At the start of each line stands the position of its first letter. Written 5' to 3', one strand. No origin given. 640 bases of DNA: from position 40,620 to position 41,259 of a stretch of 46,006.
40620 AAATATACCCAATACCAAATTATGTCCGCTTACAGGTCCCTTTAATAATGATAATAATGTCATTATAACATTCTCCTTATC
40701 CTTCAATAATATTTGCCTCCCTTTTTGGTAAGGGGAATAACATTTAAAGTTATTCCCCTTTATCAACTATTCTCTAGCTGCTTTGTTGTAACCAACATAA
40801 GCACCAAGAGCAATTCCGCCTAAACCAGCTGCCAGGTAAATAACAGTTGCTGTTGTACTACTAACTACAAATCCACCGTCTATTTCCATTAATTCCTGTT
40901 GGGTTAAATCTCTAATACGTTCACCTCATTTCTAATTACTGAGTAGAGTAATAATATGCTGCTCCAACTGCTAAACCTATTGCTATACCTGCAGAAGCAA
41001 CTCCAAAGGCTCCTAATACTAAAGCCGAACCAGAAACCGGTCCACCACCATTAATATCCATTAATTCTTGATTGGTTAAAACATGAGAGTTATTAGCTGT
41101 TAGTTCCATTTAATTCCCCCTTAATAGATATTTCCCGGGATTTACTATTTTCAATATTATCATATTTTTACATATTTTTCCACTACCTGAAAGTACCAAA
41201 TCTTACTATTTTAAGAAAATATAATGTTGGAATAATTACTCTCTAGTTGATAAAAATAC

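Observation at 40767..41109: Two unannotated double-glycine-leader precursor genes sharing an in-register glycine zipper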

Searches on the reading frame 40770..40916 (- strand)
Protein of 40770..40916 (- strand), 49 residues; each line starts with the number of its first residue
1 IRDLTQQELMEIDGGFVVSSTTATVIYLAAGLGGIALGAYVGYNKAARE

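Call 3: search_protein_families(library=ncbifam, proteins=[window:40770-40916:-], max_evalue=10)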
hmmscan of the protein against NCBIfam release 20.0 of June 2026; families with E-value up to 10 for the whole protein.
seq(49 aa): 2 families
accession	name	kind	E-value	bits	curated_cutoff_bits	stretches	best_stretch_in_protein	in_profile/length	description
TIGR03949.1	bact_IIb_cerein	subfamily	7.2e-05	22.5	21.5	1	4-43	4-45/45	class IIb bacteriocin, lactobin A/cerein 7B family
TIGR03893.1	lant_SP_1948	subfamily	0.1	13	32.95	1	3-46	12-56/61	lichenicidin A2 family type 2 lantibiotic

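Call 4: search_protein_families(library=pfam, proteins=[window:40770-40916:-], max_evalue=10)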
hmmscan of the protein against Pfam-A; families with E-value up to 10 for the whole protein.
seq(49 aa): 1 family
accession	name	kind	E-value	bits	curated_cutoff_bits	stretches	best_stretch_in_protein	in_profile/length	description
PF10439.15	Bacteriocin_IIc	-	0.00025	21.4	27.1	1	4-40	7-41/59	Bacteriocin class II with double-glycine leader peptide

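Call 56: find_homologous_proteins(query=window:40770-40916:-, max_evalue=0.01)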
Query seq(49 aa) (49 aa): 10 proteins with E <= 0.01 among 10 candidates.
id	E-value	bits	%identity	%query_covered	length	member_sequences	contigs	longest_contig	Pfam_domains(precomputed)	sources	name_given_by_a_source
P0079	6.0e-17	77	82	100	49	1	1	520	PF10439.16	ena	-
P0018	2.1e-14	69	93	82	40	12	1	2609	-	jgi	jgi:hypothetical protein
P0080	3.7e-14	68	90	82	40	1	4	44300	-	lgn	-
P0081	1.5e-13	67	88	82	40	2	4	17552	-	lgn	-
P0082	2.8e-13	66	88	82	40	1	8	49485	-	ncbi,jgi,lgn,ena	-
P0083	4.5e-13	65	83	82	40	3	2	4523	-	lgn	-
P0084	9.0e-13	64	85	82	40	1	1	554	-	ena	-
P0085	1.1e-12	64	85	80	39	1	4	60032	-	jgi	-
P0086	5.1e-12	62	80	82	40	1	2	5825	-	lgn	-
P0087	5.6e-11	59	75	82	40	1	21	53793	-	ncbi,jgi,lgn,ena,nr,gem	ncbi:MAG: hypothetical protein KGY44_05315 [Halanaerobiales bacterium]|nr:hypothetical protein [Hala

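Call 58: find_encoding_contigs(protein=P0079, flank=600, max_places=2)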
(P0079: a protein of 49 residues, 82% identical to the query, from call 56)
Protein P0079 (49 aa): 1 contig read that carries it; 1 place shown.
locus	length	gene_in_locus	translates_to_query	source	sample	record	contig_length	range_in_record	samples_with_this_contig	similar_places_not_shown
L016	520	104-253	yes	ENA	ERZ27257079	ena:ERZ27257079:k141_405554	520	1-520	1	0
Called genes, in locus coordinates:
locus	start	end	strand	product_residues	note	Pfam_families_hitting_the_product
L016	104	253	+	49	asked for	PF10439:Bacteriocin_IIc (weak)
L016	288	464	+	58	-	-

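Call 59: find_encoding_contigs(protein=P0087, flank=5000, max_places=2)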
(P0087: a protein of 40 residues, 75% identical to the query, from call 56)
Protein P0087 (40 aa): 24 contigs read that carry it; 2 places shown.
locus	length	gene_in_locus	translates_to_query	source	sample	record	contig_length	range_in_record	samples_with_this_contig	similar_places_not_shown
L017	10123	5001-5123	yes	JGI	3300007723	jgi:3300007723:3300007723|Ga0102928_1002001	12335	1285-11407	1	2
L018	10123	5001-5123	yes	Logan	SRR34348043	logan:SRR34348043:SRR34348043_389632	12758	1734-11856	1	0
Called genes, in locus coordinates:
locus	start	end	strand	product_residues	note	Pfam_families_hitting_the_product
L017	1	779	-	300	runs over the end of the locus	PF01565:FAD_binding_4, PF02873:MurB_C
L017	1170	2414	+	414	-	PF13487:HD_5, PF01966:HD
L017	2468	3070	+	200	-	-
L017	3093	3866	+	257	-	PF01026:TatD_DNase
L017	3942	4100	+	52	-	-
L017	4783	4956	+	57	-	-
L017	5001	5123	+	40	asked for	-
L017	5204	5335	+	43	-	-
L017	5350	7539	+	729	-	PF03412:Peptidase_C39, PF00664:ABC_membrane, PF02463:SMC_N, PF00005:ABC_tran, PF13304:AAA_21 (faint)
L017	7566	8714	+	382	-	PF26002:Beta-barrel_AprE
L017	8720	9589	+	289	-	PF00196:GerE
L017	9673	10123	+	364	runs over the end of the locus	PF00871:Acetate_kinase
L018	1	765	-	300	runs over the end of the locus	PF01565:FAD_binding_4, PF02873:MurB_C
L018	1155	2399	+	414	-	PF20972:MASE9, PF13487:HD_5, PF01966:HD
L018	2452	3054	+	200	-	-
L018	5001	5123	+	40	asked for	-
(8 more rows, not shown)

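Call 66: find_related_loci(query=A3, collection=metagenome_contigs, flank=1500)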
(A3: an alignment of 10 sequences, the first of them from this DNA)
Query A3 (49 aa) in metagenome_contigs; peptide patterns used: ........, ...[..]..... (x = any residue, [..] = any of these).
80 stretches matched a pattern; 11 encode a relative of the query (tblastn E <= 1e-3); 11 distinct loci.
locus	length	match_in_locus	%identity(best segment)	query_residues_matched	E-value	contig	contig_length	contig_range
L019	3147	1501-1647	94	1-49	2e-27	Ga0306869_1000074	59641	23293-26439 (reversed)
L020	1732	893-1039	92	1-49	4e-27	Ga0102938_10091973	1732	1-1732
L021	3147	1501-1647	90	1-49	1e-26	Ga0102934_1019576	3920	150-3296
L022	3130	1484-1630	84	1-49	2e-24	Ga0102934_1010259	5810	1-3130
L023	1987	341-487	80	1-49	3e-23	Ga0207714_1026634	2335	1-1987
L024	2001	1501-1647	78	1-49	4e-23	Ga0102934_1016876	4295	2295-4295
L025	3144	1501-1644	77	1-48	7e-23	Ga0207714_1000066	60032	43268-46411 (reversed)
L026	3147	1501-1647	78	1-49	1e-22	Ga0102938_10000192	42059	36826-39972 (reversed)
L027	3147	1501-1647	78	1-49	1e-22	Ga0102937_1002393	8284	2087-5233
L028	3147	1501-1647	69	1-49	1e-20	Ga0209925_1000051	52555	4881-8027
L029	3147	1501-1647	69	1-49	1e-20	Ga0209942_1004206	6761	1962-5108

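Call 70: search_protein_families(library=ncbifam, alignment_id=A3, max_evalue=0.01)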
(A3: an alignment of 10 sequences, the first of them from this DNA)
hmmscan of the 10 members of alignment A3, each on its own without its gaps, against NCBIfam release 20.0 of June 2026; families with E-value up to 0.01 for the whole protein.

A. member 1, seq(49 aa): 1 family
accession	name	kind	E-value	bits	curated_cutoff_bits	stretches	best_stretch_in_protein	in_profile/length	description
TIGR03949.1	bact_IIb_cerein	subfamily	7.2e-05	22.5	21.5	1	4-43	4-45/45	class IIb bacteriocin, lactobin A/cerein 7B family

B. families by the number of members that match (of 10 scanned): 3 families
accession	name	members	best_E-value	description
TIGR03949.1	bact_IIb_cerein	10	1.8e-05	class IIb bacteriocin, lactobin A/cerein 7B family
TIGR01847.1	bacteriocin_sig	1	0.0012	bacteriocin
TIGR03893.1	lant_SP_1948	1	0.0096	lichenicidin A2 family type 2 lantibiotic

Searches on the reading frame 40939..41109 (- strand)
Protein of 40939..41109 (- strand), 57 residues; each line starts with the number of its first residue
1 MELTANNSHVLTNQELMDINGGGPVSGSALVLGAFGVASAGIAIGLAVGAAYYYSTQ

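Call 3: search_protein_families(library=ncbifam, proteins=[window:40939-41109:-], max_evalue=10)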
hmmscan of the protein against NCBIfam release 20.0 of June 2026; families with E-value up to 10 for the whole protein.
seq(57 aa): 3 families
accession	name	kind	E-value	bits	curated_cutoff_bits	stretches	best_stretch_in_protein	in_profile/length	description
TIGR03949.1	bact_IIb_cerein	subfamily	3.1e-05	23.7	21.5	1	10-49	3-44/45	class IIb bacteriocin, lactobin A/cerein 7B family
NF038034.1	lactGbeta_entB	subfamily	0.00063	19.9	37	1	11-26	1-16/38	lactococcin G-beta/enterocin 1071B family bacteriocin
NF038035.1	lactGalph_entA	subfamily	0.019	15.1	37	1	11-23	1-13/35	lactococcin G-alpha/enterocin 1071A family bacteriocin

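Call 4: search_protein_families(library=pfam, proteins=[window:40939-41109:-], max_evalue=10)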
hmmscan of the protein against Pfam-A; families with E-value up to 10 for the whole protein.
seq(57 aa): 1 family
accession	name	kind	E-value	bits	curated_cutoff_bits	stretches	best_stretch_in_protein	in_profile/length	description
PF10439.15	Bacteriocin_IIc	-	2.6e-08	34.2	27.1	1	1-51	1-50/59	Bacteriocin class II with double-glycine leader peptide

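Call 9: find_homologous_proteins(query=window:40939-41109:-, max_evalue=0.01)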
Query seq(57 aa) (57 aa): 27 proteins with E <= 0.01 among 28 candidates.
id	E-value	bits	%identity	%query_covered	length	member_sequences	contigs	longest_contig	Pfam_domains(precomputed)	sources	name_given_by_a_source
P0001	1.2e-27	111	100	100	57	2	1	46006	PF10439.16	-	-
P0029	2.5e-26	107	96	100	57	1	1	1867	PF10439.16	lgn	-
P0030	4.9e-23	97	86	100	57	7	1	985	PF10439.16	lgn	-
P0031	8.3e-23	96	86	100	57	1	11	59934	PF10439.16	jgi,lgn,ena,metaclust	jgi:hypothetical protein|metaclust:\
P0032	2.3e-22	95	84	100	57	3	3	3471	PF10439.16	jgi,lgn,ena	-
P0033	2.8e-22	94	84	100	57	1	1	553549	PF10439.16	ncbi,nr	ncbi:MAG: Blp family class II bacteriocin [Halanaerobiales bacterium]|nr:Blp family class II bacteri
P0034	4.7e-20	87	75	100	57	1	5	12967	PF10439.16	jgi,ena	-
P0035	1.2e-18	83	72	100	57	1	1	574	PF10439.16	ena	-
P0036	2.6e-18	82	77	100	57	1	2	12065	PF10439.16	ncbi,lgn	ncbi:MAG: class IIb bacteriocin, lactobin A/cerein 7B family [Halanaerobiales bacterium]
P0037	3.0e-18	82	75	100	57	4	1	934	PF10439.16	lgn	-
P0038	5.2e-18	81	70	100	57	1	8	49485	PF10439.16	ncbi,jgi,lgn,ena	-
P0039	8.9e-18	80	72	100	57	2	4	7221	PF10439.16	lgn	-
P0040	1.3e-17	80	72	100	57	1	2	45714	PF10439.16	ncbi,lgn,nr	ncbi:MAG: Blp family class II bacteriocin [Halanaerobiales bacterium]|nr:Blp family class II bacteri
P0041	2.8e-17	79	71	98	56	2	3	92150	PF10439.16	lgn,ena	-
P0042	2.1e-16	76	74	93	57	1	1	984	PF10439.16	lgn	-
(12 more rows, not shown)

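Call 10: find_encoding_contigs(protein=P0033, flank=6000, max_places=3)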
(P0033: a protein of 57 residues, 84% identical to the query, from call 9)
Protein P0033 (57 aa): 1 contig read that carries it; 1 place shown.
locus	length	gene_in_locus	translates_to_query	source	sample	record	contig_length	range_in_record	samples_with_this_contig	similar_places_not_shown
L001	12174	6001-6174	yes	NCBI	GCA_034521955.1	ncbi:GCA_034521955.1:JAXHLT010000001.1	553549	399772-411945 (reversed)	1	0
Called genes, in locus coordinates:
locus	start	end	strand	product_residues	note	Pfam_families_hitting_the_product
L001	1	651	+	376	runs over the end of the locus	PF12822:ECF_trnsprt (weak), PF00990:GGDEF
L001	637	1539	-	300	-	PF01565:FAD_binding_4, PF02873:MurB_C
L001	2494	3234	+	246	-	PF13487:HD_5, PF01966:HD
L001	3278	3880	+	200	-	-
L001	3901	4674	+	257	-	PF01026:TatD_DNase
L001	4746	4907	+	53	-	-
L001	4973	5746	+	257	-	PF04018:VCA0040-like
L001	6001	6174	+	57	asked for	PF10439:Bacteriocin_IIc (weak)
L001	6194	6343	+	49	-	-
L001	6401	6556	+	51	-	-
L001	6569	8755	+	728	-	PF03412:Peptidase_C39, PF00664:ABC_membrane, PF02463:SMC_N (faint), PF00005:ABC_tran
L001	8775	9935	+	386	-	PF26002:Beta-barrel_AprE (weak)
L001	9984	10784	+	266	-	PF00196:GerE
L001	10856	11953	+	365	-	PF00871:Acetate_kinase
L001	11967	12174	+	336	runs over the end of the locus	-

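Call 11: find_encoding_contigs(protein=P0038, flank=6000, max_places=3)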
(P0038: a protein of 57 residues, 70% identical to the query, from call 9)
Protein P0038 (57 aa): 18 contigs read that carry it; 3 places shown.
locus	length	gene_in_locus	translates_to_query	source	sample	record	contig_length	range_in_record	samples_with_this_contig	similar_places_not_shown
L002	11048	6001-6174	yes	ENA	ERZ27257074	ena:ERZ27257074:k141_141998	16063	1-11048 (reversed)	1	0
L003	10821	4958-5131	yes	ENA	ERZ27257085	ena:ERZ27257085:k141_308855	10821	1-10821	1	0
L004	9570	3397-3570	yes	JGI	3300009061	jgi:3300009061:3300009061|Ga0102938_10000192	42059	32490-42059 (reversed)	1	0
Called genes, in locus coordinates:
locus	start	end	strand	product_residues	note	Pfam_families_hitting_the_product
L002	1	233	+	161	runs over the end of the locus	PF02915:Rubrerythrin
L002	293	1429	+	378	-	PF07694:5TM-5TMR_LYT (weak), PF07155:ECF-ribofla_trS (weak), PF00990:GGDEF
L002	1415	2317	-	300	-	PF01565:FAD_binding_4, PF02873:MurB_C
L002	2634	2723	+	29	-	-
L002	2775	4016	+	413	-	PF13487:HD_5, PF01966:HD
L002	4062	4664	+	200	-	-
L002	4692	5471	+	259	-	PF01026:TatD_DNase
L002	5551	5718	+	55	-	-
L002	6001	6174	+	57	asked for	PF10439:Bacteriocin_IIc (weak)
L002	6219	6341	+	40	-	-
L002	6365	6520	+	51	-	-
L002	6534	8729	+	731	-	PF03412:Peptidase_C39, PF00664:ABC_membrane, PF00005:ABC_tran, PF13304:AAA_21 (faint), PF02463:SMC_N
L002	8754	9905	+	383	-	PF25940:LcnD_C (weak), PF26002:Beta-barrel_AprE (weak)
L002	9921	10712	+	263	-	PF00196:GerE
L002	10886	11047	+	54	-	?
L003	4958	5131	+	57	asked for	PF10439:Bacteriocin_IIc (weak)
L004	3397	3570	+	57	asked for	PF10439:Bacteriocin_IIc (weak)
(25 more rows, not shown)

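Call 12: find_encoding_contigs(protein=P0041, flank=6000, max_places=3)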
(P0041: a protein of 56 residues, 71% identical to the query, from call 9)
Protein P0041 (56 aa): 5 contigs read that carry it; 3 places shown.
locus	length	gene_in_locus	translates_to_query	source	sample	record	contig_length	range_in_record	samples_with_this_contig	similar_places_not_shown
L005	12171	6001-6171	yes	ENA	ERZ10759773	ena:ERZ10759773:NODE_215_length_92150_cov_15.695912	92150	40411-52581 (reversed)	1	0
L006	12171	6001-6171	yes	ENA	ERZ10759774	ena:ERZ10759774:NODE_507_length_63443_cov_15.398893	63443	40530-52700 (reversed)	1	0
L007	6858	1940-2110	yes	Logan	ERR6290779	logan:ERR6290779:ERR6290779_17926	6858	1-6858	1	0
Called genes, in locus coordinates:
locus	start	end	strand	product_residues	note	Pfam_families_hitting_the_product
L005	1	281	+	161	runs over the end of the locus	PF00210:Ferritin (faint), PF02915:Rubrerythrin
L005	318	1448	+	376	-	PF12822:ECF_trnsprt, PF00990:GGDEF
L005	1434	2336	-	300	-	PF01565:FAD_binding_4, PF02873:MurB_C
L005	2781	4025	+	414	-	PF20972:MASE9 (weak), PF13487:HD_5, PF01966:HD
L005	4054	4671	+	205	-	-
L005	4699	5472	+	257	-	PF01026:TatD_DNase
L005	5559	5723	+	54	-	-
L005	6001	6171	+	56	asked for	PF10439:Bacteriocin_IIc (weak)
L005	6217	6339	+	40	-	-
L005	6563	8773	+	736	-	PF03412:Peptidase_C39, PF00664:ABC_membrane, PF02463:SMC_N (weak), PF00005:ABC_tran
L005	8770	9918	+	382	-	PF26002:Beta-barrel_AprE (weak)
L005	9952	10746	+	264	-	PF00196:GerE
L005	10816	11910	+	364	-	PF00871:Acetate_kinase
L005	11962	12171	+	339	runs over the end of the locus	-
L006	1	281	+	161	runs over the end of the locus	PF00210:Ferritin (faint), PF02915:Rubrerythrin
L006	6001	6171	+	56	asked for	PF10439:Bacteriocin_IIc (weak)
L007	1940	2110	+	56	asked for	PF10439:Bacteriocin_IIc (weak)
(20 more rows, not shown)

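Call 21: find_related_loci(query=A1, collection=genome_contigs, flank=5000)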
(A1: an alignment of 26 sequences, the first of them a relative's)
Query A1 (57 aa) in genome_contigs; peptide patterns used: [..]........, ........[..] (x = any residue, [..] = any of these).
600 stretches matched a pattern (row limit reached: there are more); 8 encode a relative of the query (tblastn E <= 1e-3); 8 distinct loci.
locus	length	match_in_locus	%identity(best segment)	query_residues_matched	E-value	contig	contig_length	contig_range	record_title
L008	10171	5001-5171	84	1-57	2e-28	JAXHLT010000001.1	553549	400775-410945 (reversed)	MAG: Halanaerobiales bacterium isolate Salar_de_Ascotan_soil_MAG_ASO31 contig_1457_polypolish, whole genome shotgun sequ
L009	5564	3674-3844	82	1-57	8e-28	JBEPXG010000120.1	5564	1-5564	MAG: Halanaerobiales bacterium isolate 02_S197.concoct.042 NODE_9373_length_5564_cov_1.561707, whole genome shotgun sequ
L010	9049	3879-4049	77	1-57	5e-25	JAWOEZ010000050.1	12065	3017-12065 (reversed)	MAG: Halanaerobiales bacterium isolate BLK6-1.bin.131 k191_100256, whole genome shotgun sequence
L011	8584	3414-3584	75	1-57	9e-25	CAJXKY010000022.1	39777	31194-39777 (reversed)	MAG TPA_asm: uncultured Halanaerobiales bacterium isolate SRR6193124_bin.36_MetaBAT_v2.12.1_MAG genome assembly, contig:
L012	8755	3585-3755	72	1-57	6e-24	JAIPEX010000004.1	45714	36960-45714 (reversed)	MAG: Halanaerobiales bacterium isolate Tobar18m-G9 Tobar18m-C171, whole genome shotgun sequence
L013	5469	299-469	70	1-57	8e-24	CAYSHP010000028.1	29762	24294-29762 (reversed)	MAG TPA_asm: uncultured Halanaerobiales bacterium isolate binchicken_co218_284 genome assembly, contig: NODE_1215_length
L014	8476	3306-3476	65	1-57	2e-21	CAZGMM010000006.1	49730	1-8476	MAG TPA_asm: uncultured Halanaerobiales bacterium isolate binchicken_co77_74 genome assembly, contig: NODE_803_length_49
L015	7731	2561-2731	61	1-57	8e-20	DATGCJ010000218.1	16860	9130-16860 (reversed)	MAG TPA_asm: Halanaerobiales bacterium isolate SMAG_U9645 k141_255179, whole genome shotgun sequence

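Call 26: search_solved_structures(query=A1, max_evalue=10, show_alignments=2)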
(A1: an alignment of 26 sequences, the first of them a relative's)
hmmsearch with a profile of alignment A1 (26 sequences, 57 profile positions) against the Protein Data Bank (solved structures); distinct sequences matched with E-value up to 10: 5.
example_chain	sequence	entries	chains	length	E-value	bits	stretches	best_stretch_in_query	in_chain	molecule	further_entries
2duy_A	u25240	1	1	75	0.76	12.7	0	8-32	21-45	Competence protein ComEA-related protein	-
3rgb_A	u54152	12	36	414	0.76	12.7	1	14-28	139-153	Methane monooxygenase subunit B2 | Particulate methane monooxygenase alpha subunit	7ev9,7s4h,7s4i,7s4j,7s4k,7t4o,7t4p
11ll_Aa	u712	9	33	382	0.93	12.4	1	14-28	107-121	Particulate methane monooxygenase alpha subunit | particulate methane monooxygenase, B subunit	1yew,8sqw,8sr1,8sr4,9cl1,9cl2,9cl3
6cxh_A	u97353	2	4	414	1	12.3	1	14-28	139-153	Particulate methane monooxygenase, B subunit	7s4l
1wxd_A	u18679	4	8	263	2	11.4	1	21-42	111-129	shikimate 5-dehydrogenase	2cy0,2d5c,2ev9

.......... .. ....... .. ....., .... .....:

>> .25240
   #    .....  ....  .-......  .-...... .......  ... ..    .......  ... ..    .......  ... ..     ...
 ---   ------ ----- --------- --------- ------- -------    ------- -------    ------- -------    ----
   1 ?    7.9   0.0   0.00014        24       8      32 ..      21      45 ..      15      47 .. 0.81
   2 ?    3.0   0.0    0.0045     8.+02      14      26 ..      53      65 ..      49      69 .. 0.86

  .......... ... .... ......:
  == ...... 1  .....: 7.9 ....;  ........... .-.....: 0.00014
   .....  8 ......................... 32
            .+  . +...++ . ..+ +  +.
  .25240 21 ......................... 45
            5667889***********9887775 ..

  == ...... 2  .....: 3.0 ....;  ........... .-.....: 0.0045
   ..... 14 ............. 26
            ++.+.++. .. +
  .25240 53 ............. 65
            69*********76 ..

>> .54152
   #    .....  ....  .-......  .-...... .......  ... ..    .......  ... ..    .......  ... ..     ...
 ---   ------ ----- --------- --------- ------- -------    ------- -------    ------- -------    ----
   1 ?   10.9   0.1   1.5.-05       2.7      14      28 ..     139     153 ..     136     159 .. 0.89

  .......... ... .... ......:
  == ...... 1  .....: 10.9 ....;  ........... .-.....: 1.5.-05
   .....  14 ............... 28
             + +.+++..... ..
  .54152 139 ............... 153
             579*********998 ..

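Call 71: predict_structure(alignment_id=A1)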
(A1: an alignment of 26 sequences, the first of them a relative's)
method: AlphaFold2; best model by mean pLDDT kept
length: 57 residues; sequences in the alignment: 26
mean_pLDDT: 72.9   pTM: 0.35
mean pLDDT of the five models: 72.9, 70.6, 67.0, 59.2, 57.2
residues with pLDDT >= 90: 2; 70-90: 29; 50-70: 22; < 50: 4
segments of 3 or more residues with pLDDT < 50: 1-3
pLDDT, mean of each block of 10 residues (from residue 1): 52 67 69 87 88 75
secondary structure, 60 per line:
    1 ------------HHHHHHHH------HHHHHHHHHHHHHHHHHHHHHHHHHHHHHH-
elements in order: H13-20 H27-56
